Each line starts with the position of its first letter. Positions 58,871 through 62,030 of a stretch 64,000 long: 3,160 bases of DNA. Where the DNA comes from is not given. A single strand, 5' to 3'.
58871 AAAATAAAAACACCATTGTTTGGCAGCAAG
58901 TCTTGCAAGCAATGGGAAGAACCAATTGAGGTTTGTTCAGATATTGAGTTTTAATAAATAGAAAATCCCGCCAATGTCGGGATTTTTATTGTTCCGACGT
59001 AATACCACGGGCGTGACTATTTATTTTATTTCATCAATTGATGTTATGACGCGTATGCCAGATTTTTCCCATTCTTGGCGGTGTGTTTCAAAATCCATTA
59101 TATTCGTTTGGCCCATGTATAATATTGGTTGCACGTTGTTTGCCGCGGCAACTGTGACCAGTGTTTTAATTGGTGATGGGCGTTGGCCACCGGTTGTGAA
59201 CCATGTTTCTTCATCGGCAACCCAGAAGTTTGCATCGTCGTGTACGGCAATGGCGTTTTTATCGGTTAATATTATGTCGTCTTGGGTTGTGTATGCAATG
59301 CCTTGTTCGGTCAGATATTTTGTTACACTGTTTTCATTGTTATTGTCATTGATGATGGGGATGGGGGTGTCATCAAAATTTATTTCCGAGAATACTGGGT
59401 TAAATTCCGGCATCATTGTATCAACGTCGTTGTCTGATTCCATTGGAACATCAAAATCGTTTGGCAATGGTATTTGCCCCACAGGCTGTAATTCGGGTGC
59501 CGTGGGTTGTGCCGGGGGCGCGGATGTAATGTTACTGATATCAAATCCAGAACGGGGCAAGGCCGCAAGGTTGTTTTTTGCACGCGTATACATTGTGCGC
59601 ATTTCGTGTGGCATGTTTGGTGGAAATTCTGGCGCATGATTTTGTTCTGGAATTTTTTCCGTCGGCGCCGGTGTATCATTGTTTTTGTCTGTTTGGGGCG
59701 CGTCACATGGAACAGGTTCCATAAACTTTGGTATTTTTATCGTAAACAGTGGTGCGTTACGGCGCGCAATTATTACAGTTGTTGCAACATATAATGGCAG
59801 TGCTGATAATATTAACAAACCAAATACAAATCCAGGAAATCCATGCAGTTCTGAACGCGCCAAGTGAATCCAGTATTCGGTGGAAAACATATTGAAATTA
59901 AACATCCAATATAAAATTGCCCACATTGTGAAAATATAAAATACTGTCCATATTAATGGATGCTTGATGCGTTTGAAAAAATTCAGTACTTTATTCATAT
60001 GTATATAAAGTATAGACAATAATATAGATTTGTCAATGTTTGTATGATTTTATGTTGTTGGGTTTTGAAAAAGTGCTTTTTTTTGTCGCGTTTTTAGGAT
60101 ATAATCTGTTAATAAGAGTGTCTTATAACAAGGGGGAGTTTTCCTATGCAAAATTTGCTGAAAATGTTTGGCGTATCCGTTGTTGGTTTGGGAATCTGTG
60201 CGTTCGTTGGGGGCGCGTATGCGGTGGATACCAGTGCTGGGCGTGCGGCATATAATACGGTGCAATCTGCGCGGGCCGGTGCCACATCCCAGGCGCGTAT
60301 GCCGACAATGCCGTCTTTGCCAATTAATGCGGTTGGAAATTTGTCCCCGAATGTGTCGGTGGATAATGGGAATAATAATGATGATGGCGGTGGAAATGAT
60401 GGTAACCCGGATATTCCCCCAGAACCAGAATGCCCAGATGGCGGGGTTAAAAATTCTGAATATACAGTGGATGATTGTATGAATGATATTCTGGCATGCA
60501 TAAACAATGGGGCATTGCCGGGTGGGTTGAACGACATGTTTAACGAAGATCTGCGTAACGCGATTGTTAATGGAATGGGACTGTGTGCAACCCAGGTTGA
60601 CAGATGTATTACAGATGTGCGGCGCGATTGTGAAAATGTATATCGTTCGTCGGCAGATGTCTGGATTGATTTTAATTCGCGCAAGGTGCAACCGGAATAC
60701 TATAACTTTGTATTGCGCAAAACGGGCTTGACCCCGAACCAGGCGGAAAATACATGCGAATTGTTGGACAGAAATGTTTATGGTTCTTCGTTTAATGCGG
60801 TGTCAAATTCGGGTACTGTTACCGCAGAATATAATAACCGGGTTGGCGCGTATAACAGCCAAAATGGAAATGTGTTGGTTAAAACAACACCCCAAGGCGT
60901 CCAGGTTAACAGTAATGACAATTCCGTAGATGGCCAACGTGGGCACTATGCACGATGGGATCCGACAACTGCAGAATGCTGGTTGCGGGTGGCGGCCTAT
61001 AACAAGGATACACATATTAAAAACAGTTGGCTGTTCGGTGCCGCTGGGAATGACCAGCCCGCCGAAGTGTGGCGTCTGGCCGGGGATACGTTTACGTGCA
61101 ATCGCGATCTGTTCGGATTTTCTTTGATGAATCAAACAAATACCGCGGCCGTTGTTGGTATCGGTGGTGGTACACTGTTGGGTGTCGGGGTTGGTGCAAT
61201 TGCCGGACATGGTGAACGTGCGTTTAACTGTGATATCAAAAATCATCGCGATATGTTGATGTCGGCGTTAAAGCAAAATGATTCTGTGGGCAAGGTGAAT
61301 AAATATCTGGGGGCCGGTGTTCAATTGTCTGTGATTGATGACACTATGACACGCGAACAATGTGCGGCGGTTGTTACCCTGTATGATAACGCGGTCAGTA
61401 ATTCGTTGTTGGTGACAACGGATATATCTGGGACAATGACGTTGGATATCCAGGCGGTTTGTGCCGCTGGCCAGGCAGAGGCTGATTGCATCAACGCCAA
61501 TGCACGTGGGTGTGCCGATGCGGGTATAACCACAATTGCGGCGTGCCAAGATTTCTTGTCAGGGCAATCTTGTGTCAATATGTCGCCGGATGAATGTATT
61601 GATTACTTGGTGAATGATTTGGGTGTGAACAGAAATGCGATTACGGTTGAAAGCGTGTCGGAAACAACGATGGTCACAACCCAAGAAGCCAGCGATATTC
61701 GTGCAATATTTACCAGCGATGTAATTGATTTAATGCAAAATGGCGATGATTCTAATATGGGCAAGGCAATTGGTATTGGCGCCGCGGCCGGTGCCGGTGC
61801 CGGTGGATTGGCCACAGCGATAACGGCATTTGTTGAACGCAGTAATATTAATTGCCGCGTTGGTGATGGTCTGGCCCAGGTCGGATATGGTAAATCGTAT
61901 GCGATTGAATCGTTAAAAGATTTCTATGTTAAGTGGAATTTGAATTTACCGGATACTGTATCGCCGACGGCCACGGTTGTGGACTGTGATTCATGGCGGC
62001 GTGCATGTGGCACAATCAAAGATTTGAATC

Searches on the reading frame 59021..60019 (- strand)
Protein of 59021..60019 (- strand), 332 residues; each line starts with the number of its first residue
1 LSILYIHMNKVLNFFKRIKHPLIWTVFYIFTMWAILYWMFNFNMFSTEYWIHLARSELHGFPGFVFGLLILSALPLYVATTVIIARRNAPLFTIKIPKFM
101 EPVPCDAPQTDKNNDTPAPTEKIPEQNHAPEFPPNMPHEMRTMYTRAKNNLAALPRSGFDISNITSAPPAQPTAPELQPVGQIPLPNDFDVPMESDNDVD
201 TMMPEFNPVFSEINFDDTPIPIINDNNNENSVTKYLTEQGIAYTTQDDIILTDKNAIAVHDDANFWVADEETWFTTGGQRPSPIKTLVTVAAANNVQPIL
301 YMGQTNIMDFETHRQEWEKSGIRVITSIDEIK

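Call 8: search_protein_families(library=pfam, proteins=[window:59021-60019:-], max_evalue=1)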
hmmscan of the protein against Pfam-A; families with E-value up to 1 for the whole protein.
window:59021-60019:- (332 aa): 1 family
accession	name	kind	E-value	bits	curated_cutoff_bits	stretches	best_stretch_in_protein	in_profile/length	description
PF01436.27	NHL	-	0.33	11.5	20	0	239-255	5-21/28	NHL repeat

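Call 41: search_protein_families(library=ncbifam, proteins=[window:59021-60019:-], max_evalue=0.1)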
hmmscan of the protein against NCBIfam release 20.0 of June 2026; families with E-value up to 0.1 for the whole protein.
window:59021-60019:- (332 aa): 0 families

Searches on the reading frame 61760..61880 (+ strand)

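Call 76: search_protein_families(library=pfam, proteins=[window:61760-61880:+], max_evalue=10)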
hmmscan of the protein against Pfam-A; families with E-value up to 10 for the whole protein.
window:61760-61880:+ (40 aa): 2 families
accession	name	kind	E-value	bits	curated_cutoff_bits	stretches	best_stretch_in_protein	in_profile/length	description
PF06787.16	HcgF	-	0.68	10.1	25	1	3-22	103-122/163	FeGP cofactor biosynthesis protein HcgF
PF11981.13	DUF3482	-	1.3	8.8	29.2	1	1-29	171-199/293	Domain of unknown function (DUF3482)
